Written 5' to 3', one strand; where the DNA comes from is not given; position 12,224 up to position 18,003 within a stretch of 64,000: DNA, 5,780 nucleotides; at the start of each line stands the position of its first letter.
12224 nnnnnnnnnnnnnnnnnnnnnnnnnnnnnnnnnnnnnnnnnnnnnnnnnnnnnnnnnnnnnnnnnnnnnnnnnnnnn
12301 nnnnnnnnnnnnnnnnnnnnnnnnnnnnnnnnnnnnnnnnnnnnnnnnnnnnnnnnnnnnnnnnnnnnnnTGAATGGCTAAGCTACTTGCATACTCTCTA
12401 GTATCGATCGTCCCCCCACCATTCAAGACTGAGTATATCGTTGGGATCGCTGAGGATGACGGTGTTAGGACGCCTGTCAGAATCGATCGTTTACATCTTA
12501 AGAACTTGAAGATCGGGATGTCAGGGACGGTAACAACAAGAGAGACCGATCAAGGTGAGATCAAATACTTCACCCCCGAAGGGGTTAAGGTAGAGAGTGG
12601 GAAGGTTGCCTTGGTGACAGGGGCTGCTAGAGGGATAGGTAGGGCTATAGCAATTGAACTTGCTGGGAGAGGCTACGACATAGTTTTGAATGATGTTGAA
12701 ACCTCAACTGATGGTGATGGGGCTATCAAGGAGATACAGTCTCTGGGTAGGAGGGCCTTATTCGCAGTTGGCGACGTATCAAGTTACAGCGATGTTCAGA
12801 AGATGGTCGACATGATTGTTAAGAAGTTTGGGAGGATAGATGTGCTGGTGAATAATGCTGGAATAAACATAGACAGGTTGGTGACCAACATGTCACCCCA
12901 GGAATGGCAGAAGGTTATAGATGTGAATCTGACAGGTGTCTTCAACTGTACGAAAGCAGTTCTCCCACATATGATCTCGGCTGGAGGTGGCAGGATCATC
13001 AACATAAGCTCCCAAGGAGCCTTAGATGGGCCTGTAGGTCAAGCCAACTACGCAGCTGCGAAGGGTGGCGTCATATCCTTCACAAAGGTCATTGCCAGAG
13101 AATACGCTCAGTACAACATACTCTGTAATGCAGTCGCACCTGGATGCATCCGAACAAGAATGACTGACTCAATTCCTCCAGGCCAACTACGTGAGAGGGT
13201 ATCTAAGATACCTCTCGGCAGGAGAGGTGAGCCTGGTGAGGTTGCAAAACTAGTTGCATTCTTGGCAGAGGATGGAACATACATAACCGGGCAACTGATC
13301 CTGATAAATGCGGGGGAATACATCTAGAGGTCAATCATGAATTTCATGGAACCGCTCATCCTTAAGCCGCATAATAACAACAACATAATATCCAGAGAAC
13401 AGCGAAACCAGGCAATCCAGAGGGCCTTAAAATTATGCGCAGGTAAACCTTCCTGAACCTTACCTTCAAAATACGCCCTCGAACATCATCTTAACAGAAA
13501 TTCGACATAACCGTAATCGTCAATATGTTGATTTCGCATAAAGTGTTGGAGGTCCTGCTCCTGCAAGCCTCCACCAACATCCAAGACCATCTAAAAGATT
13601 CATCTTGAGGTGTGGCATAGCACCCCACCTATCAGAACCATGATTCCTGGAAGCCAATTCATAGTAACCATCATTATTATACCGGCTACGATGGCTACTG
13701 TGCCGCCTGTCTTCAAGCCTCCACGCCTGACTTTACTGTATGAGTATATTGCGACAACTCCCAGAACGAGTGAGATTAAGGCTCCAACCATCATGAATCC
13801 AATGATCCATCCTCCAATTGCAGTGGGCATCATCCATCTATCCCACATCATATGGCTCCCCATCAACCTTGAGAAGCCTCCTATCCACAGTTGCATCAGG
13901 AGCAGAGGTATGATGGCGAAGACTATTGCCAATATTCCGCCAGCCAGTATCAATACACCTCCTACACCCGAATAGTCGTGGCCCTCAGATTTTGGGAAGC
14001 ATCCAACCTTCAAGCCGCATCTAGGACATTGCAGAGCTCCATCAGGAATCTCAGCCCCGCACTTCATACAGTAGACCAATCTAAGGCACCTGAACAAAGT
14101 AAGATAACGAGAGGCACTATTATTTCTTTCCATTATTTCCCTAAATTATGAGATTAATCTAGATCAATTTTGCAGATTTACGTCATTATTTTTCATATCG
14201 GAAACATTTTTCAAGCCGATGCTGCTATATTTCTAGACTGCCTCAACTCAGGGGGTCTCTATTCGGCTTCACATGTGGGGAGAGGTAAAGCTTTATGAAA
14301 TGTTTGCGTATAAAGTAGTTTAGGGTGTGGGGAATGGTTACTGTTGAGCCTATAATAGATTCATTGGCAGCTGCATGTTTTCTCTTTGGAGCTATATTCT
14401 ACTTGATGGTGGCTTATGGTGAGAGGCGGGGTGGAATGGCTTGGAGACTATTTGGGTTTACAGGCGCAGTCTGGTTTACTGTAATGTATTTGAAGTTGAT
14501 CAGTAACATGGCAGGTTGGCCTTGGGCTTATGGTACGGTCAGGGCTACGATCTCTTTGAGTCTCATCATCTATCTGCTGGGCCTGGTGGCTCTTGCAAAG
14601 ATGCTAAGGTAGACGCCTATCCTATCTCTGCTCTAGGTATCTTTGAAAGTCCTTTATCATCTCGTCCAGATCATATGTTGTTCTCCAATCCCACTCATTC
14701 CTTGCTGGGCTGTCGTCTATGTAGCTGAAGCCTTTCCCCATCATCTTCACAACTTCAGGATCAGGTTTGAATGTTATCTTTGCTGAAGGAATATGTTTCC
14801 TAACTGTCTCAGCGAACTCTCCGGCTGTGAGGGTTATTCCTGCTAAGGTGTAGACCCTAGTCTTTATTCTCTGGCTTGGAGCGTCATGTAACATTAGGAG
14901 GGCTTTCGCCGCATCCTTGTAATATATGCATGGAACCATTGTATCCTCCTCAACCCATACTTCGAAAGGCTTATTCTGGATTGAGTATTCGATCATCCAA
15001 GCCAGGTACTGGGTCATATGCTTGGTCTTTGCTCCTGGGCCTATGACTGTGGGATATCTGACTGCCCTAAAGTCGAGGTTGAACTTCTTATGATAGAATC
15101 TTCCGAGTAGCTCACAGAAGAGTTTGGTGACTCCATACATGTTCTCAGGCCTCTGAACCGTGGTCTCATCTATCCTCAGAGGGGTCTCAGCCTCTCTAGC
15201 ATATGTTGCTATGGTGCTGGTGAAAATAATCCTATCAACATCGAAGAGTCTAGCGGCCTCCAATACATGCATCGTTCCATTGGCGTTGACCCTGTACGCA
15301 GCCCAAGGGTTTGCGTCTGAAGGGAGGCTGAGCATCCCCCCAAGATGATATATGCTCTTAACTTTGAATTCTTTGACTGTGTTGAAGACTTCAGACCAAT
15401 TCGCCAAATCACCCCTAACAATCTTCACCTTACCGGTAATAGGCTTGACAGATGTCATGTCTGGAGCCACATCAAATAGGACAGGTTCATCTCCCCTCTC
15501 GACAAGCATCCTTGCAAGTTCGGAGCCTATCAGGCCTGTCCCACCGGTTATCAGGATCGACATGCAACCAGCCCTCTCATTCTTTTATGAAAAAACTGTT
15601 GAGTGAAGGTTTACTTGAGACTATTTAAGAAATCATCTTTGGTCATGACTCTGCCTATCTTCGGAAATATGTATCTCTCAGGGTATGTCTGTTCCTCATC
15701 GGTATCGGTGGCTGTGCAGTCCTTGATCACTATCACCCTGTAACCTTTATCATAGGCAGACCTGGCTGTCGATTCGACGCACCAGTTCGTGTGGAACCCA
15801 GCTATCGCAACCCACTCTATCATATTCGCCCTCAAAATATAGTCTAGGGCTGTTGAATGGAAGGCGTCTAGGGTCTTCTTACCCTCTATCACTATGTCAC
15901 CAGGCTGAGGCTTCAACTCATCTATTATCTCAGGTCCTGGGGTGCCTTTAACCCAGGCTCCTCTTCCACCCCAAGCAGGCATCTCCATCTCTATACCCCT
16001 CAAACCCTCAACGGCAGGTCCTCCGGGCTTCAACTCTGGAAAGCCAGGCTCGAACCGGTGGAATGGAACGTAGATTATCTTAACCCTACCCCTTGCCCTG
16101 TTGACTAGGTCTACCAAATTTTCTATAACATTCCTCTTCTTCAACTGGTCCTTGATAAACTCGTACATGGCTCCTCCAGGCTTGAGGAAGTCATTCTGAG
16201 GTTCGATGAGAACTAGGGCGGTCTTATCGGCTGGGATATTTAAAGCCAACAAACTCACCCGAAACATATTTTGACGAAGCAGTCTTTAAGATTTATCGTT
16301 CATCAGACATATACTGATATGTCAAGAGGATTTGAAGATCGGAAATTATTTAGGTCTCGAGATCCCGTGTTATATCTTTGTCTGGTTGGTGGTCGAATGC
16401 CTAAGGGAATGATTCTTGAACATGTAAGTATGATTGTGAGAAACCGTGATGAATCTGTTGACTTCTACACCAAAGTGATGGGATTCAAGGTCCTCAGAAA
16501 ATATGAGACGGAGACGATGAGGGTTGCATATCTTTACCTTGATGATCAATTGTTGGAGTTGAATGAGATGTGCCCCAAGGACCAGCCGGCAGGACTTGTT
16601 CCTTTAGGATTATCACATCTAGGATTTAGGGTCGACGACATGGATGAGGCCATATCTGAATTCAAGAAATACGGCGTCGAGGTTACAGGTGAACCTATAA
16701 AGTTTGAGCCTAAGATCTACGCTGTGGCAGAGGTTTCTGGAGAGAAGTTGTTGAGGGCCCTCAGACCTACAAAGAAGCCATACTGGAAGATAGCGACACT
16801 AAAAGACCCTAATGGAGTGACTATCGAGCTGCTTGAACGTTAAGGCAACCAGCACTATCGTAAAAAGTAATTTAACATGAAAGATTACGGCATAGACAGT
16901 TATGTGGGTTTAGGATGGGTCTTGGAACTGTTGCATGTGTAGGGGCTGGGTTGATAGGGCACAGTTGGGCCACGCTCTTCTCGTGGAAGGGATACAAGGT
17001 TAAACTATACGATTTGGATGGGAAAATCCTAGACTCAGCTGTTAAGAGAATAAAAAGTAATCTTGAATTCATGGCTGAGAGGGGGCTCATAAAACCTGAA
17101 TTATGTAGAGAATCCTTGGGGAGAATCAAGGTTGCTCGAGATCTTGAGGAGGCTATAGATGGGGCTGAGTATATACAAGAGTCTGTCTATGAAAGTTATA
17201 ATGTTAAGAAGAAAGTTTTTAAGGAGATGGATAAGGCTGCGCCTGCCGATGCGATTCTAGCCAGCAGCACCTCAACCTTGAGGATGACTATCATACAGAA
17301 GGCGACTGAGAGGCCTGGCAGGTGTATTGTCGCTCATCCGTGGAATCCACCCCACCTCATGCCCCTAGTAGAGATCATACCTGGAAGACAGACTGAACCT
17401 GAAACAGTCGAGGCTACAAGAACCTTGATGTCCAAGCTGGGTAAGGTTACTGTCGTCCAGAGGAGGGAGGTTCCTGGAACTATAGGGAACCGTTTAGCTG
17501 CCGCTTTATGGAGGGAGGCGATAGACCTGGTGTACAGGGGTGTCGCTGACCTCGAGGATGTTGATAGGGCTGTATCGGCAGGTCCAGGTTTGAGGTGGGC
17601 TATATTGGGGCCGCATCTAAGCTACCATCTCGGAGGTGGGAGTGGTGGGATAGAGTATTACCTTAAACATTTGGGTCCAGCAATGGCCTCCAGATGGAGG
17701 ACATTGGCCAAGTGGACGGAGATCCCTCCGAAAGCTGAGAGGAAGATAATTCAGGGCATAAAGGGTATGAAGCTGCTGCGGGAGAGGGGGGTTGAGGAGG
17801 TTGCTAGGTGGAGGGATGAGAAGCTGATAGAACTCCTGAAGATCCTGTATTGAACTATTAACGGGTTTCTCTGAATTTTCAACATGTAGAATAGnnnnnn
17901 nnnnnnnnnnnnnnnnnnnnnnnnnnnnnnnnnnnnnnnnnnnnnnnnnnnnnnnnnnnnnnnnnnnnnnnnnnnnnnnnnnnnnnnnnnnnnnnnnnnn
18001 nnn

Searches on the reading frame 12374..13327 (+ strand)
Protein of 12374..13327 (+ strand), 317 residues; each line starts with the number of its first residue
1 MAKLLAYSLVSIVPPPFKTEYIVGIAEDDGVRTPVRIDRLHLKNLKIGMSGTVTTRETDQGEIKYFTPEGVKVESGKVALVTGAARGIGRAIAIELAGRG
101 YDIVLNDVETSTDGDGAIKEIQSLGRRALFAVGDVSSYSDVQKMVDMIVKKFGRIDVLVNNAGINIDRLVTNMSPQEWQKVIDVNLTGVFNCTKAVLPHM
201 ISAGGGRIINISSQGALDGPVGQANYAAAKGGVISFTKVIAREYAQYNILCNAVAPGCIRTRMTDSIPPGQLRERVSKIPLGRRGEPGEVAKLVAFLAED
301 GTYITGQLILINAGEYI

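Call 55: search_protein_families(library=pfam, proteins=[window:12374-13327:+], max_evalue=0.00001)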
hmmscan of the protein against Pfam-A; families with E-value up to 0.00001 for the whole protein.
window:12374-13327:+ (317 aa): 3 families
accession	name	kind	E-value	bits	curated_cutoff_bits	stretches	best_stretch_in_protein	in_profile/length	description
PF00106.31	adh_short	-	2.6e-64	216.7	26.6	1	77-268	1-191/195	short chain dehydrogenase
PF13561.12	adh_short_C2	-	3.1e-62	210.7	27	1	83-314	1-234/236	Enoyl-(Acyl carrier protein) reductase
PF08659.16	KR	-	1.7e-17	64.4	22.6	1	79-230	3-153/180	KR domain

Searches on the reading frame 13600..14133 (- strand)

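Call 56: search_protein_families(library=pfam, proteins=[window:13600-14133:-], max_evalue=0.00001)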
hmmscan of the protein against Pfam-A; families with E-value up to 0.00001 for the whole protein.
window:13600-14133:- (177 aa): 1 family
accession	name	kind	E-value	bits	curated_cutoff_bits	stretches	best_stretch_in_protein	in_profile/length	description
PF13240.11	Zn_Ribbon_1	-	7.5e-08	32.4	25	1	21-40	1-20/23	zinc-ribbon domain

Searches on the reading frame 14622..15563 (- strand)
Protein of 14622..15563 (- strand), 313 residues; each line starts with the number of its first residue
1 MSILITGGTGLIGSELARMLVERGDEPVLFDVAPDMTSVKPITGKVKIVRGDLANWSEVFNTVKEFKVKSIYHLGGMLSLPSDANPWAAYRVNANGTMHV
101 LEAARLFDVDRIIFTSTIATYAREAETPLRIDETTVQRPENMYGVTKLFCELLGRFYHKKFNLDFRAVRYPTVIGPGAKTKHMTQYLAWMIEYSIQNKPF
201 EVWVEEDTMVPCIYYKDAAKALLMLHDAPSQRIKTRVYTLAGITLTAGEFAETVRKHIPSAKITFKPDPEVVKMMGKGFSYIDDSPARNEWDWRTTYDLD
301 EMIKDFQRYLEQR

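Call 56: search_protein_families(library=pfam, proteins=[window:14622-15563:-], max_evalue=0.00001)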
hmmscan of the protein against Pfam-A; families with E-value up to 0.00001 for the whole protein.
window:14622-15563:- (313 aa): 7 families
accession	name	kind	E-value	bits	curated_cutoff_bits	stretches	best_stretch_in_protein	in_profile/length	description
PF01370.27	Epimerase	-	3.7e-39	135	20.9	1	3-240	1-239/240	NAD dependent epimerase/dehydratase family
PF16363.11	GDP_Man_Dehyd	-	6.5e-31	108.4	27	1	4-305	1-331/332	GDP-mannose 4,6 dehydratase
PF04321.23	RmlD_sub_bind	-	1.6e-14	54.1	27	1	1-262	1-235/287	RmlD substrate binding domain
PF02719.21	Polysacc_synt_2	-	4.2e-14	52.9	20.2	1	3-175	1-173/293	Polysaccharide biosynthesis protein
PF01073.25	3Beta_HSD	-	5.2e-13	49.1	22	1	4-151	1-154/280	3-beta hydroxysteroid dehydrogenase/isomerase family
PF07993.18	NAD_binding_4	-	1.5e-09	37.9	20.1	1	42-181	59-210/258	Male sterility protein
PF13460.12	NAD_binding_10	-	1e-06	29.2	27.2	1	7-127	1-108/184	NAD(P)H-binding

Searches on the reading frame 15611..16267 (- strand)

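Call 56: search_protein_families(library=pfam, proteins=[window:15611-16267:-], max_evalue=0.00001)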
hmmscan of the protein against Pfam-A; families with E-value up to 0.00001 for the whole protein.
window:15611-16267:- (218 aa): 1 family
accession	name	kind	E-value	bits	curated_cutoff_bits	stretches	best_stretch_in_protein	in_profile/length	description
PF00857.26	Isochorismatase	-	4.8e-39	134.7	27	1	16-211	1-174/175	Isochorismatase domain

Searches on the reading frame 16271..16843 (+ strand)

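Call 56: search_protein_families(library=pfam, proteins=[window:16271-16843:+], max_evalue=0.00001)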
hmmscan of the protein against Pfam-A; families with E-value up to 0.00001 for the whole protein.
window:16271-16843:+ (190 aa): 2 families
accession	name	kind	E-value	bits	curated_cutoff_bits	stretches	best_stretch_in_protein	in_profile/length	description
PF00903.31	Glyoxalase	-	3.5e-17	63.3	20.6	1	49-187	2-121/121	Glyoxalase/Bleomycin resistance protein/Dioxygenase superfamily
PF13669.12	Glyoxalase_4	-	1.6e-11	44.9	27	1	51-144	2-99/109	Glyoxalase/Bleomycin resistance protein/Dioxygenase superfamily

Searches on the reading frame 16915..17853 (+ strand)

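Call 56: search_protein_families(library=pfam, proteins=[window:16915-17853:+], max_evalue=0.00001)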
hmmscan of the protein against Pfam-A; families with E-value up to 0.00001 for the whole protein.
window:16915-17853:+ (312 aa): 2 families
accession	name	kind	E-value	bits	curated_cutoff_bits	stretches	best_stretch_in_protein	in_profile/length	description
PF02737.24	3HCDH_N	-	2.3e-58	197.5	22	1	5-182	1-177/180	3-hydroxyacyl-CoA dehydrogenase, NAD binding domain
PF00725.27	3HCDH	-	2.4e-13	50.9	22.1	1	188-278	1-94/97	3-hydroxyacyl-CoA dehydrogenase, C-terminal domain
